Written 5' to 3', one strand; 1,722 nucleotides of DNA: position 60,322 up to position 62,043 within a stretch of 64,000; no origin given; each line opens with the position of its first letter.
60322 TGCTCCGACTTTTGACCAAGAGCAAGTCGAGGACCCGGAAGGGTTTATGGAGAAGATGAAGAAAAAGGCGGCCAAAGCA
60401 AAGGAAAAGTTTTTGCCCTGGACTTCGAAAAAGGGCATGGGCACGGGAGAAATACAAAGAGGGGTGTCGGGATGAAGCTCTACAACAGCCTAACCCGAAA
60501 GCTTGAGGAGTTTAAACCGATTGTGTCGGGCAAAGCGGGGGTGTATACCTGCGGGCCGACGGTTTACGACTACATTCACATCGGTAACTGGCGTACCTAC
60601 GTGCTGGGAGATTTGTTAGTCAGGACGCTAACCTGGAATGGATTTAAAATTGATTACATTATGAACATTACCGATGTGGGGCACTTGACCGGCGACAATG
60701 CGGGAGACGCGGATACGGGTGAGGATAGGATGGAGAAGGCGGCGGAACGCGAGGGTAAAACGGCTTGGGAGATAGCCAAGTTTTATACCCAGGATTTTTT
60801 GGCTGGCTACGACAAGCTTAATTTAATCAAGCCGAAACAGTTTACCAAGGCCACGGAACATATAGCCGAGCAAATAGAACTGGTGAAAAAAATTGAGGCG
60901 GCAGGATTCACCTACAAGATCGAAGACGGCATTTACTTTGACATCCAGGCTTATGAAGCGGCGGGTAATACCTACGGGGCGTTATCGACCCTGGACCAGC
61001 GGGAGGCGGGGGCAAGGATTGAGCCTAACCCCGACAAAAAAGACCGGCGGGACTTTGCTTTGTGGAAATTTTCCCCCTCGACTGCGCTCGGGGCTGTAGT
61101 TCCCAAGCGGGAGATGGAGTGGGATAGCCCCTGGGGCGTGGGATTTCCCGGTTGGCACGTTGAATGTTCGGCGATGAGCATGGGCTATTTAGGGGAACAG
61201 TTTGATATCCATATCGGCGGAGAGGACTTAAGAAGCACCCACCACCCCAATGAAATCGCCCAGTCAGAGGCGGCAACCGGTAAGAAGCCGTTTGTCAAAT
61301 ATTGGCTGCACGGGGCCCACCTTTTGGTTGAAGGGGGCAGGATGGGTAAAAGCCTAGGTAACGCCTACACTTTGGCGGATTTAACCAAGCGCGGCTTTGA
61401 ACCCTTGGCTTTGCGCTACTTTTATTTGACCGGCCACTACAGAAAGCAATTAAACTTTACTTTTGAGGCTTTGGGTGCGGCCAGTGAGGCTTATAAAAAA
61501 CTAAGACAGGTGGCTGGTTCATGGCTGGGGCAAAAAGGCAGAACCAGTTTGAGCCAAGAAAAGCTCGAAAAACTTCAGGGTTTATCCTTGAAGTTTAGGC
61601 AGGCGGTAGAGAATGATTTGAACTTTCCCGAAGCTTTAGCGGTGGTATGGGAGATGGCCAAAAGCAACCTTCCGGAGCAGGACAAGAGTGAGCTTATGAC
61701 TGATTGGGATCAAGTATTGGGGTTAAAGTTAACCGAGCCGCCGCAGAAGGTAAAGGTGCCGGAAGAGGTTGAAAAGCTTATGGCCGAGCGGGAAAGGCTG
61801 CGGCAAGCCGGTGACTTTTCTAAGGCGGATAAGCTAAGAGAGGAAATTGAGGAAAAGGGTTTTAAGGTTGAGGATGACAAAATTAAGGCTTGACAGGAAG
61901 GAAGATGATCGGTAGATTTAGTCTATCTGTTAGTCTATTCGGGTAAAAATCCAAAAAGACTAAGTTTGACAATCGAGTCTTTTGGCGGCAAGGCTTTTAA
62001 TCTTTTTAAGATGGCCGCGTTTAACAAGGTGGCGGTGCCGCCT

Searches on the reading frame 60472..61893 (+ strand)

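Call 59: search_protein_families(library=pfam, proteins=[window:60472-61893:+], max_evalue=0.001)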
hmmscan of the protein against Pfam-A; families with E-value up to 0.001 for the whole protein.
window:60472-61893:+ (473 aa): 6 families
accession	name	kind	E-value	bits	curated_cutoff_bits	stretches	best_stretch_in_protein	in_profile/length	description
PF01406.26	tRNA-synt_1e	-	4.1e-87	292.8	27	1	14-337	2-299/301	tRNA synthetases class I (C) catalytic domain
PF09334.17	tRNA-synt_1g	-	2.4e-07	30.3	20.1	0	33-159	12-125/391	tRNA synthetases class I (M)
PF23493.1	CysS_C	-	1.2e-06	28.9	23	1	429-470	4-45/51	Cysteinyl-tRNA ligase anticodon binding domain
PF09190.17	DALR_2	-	1.2e-05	26.2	22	1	374-397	1-24/57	DALR domain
PF01921.24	tRNA-synt_1f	-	1.3e-05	24.7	27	0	286-348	278-339/360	tRNA synthetases class I (K)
PF00133.28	tRNA-synt_1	-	5.7e-05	22.5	22.7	0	251-328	336-412/414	tRNA synthetases class I (I, L, M and V)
